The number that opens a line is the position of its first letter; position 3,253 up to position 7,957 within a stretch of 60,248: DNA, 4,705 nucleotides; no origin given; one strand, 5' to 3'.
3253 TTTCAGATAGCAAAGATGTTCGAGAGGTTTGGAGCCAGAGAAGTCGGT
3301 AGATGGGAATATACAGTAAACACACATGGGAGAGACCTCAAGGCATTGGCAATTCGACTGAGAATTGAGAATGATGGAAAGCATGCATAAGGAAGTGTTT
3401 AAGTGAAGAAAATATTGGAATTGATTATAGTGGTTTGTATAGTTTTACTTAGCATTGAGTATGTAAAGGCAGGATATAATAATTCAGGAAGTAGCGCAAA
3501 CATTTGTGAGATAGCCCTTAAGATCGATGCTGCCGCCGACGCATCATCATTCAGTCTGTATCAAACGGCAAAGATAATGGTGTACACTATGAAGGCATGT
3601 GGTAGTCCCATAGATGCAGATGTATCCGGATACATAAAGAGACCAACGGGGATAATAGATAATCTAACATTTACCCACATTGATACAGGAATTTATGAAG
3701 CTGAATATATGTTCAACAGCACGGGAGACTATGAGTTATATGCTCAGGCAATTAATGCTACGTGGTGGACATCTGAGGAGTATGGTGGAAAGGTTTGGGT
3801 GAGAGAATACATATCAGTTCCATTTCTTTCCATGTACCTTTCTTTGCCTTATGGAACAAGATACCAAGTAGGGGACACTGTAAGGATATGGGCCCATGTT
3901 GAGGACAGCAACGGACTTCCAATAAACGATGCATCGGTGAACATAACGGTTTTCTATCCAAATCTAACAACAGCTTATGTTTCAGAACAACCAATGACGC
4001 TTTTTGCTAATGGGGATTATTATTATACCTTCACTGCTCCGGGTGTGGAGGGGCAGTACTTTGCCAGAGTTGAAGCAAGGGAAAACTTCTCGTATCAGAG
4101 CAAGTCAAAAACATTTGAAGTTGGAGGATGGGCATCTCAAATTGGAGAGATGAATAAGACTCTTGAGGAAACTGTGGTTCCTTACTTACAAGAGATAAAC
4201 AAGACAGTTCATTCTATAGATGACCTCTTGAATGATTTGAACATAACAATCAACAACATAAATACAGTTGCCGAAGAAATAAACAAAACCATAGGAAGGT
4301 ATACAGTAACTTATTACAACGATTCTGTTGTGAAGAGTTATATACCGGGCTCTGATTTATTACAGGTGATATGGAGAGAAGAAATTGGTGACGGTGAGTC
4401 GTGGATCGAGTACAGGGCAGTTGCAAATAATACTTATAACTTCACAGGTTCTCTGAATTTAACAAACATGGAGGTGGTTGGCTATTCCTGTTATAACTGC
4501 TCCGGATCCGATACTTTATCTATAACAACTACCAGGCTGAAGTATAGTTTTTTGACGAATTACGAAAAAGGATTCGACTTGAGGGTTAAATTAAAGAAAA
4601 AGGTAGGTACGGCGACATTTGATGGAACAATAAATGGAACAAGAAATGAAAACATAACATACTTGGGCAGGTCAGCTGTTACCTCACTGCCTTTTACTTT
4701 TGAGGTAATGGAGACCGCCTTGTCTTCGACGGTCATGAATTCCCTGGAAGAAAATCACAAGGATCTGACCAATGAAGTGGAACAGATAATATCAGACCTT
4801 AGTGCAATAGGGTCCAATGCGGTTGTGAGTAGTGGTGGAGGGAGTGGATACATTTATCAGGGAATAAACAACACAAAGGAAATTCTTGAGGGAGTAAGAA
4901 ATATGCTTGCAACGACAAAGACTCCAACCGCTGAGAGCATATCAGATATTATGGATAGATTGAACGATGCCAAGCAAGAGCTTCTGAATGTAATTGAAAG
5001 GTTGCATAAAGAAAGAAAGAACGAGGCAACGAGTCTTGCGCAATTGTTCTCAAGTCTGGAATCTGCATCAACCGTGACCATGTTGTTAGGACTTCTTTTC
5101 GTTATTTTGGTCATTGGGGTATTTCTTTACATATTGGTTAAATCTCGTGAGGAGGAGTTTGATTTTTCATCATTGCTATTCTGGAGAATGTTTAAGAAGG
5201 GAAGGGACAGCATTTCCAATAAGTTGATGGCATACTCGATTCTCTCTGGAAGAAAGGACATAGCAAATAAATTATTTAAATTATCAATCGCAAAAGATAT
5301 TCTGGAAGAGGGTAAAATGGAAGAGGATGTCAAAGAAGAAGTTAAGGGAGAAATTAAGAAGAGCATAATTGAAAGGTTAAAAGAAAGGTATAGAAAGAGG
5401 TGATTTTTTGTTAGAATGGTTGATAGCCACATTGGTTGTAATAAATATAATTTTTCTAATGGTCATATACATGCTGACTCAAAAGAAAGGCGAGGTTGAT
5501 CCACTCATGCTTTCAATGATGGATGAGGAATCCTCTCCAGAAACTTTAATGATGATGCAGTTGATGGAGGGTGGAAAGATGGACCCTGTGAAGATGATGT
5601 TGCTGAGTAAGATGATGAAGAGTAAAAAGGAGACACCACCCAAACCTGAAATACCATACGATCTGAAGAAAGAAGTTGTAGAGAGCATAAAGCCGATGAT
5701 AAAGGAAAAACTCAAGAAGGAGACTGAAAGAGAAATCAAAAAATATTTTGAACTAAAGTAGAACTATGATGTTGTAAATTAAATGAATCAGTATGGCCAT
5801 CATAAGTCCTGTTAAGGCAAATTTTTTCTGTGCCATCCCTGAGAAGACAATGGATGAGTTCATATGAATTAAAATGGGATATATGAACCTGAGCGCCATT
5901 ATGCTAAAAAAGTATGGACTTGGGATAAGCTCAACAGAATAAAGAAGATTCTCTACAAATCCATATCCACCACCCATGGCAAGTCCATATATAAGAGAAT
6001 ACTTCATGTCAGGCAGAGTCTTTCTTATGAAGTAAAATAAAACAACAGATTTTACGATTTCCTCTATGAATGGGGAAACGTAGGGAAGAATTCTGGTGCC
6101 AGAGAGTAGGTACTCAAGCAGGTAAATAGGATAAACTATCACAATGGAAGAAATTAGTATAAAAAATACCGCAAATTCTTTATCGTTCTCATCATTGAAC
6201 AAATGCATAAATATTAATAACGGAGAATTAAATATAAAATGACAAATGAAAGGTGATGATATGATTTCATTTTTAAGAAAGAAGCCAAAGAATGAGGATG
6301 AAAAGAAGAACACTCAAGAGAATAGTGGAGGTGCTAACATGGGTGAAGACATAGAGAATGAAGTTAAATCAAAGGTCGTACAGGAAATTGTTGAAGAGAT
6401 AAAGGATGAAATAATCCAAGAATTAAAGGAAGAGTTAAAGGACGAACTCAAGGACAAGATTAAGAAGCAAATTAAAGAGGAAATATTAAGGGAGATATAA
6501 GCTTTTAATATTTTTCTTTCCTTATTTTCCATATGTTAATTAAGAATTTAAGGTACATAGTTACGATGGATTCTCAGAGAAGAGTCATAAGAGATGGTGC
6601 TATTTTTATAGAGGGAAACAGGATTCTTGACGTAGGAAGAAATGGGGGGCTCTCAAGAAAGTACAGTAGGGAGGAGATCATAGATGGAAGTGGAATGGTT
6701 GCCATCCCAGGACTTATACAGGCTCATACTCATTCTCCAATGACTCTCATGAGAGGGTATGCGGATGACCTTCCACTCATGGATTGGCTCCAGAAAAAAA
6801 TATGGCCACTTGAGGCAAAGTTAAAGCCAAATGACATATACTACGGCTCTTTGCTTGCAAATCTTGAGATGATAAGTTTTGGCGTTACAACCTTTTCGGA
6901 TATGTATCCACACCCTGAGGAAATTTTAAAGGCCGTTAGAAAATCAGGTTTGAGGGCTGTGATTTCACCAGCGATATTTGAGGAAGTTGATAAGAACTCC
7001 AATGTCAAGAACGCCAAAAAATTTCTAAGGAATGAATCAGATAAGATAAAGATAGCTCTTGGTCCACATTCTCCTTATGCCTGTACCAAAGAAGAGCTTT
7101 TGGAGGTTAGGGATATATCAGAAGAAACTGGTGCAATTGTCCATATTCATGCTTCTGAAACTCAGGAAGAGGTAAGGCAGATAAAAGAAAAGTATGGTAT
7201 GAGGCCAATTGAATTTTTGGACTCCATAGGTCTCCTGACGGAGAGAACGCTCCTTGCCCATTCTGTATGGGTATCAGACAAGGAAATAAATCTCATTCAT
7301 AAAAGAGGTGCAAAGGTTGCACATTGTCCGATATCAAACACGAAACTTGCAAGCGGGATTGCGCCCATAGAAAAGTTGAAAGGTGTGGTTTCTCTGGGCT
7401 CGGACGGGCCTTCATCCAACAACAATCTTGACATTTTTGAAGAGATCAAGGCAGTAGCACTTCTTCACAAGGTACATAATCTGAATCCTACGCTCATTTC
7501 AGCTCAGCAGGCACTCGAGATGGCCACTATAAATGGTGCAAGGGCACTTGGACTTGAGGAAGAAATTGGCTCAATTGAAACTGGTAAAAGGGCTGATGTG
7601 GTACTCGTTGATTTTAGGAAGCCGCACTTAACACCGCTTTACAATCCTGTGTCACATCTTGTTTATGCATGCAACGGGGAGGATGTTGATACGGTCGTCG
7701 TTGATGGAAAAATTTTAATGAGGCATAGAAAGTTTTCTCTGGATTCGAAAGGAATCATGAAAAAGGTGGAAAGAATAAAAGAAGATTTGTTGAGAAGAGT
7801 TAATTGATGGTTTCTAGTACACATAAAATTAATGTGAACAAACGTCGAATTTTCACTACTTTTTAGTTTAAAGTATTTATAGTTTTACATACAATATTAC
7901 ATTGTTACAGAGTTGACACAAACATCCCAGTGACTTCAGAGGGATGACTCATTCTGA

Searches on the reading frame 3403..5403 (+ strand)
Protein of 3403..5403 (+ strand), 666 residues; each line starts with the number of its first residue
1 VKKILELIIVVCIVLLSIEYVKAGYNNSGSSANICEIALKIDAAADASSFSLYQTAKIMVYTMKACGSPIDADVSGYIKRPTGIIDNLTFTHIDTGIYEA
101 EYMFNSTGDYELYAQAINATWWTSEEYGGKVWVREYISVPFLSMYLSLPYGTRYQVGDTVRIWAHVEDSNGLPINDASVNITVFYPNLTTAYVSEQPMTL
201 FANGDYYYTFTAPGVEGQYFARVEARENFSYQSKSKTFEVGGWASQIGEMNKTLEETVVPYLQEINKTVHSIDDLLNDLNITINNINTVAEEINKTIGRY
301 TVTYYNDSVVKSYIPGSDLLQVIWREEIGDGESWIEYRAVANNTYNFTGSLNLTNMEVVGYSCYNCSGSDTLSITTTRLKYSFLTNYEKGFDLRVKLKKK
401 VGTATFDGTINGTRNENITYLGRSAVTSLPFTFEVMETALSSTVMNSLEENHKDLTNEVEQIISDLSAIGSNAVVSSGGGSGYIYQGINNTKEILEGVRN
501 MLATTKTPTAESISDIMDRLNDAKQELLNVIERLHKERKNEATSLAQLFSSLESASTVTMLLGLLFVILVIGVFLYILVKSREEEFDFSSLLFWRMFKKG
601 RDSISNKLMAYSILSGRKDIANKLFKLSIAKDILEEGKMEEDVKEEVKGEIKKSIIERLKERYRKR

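Call 69: search_protein_families(library=pfam, proteins=[window:3403-5403:+], max_evalue=0.00001)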
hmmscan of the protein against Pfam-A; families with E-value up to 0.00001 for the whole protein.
window:3403-5403:+ (666 aa): 1 family
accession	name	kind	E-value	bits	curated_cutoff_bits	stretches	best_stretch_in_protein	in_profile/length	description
PF06103.16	DUF948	-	1.8e-06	28.4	37.2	0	248-295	32-79/89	Bacterial protein of unknown function (DUF948)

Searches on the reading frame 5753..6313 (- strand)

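Call 69: search_protein_families(library=pfam, proteins=[window:5753-6313:-], max_evalue=0.00001)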
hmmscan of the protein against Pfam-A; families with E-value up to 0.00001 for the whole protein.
window:5753-6313:- (186 aa): 1 family
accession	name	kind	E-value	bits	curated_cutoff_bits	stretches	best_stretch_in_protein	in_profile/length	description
PF13367.11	PrsW-protease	-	1.4e-11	44.8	23.5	1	72-185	42-175/196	PrsW family intramembrane metalloprotease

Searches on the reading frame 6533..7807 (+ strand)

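Call 69: search_protein_families(library=pfam, proteins=[window:6533-7807:+], max_evalue=0.00001)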
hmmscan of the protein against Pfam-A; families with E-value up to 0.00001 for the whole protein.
window:6533-7807:+ (424 aa): 2 families
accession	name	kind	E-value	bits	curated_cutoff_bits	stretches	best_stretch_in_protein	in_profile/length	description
PF01979.26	Amidohydro_1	-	2.1e-75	254.6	25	1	57-395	2-345/345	Amidohydrolase family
PF07969.17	Amidohydro_3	-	5.1e-16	59.6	29.7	1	116-395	171-471/472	Amidohydrolase family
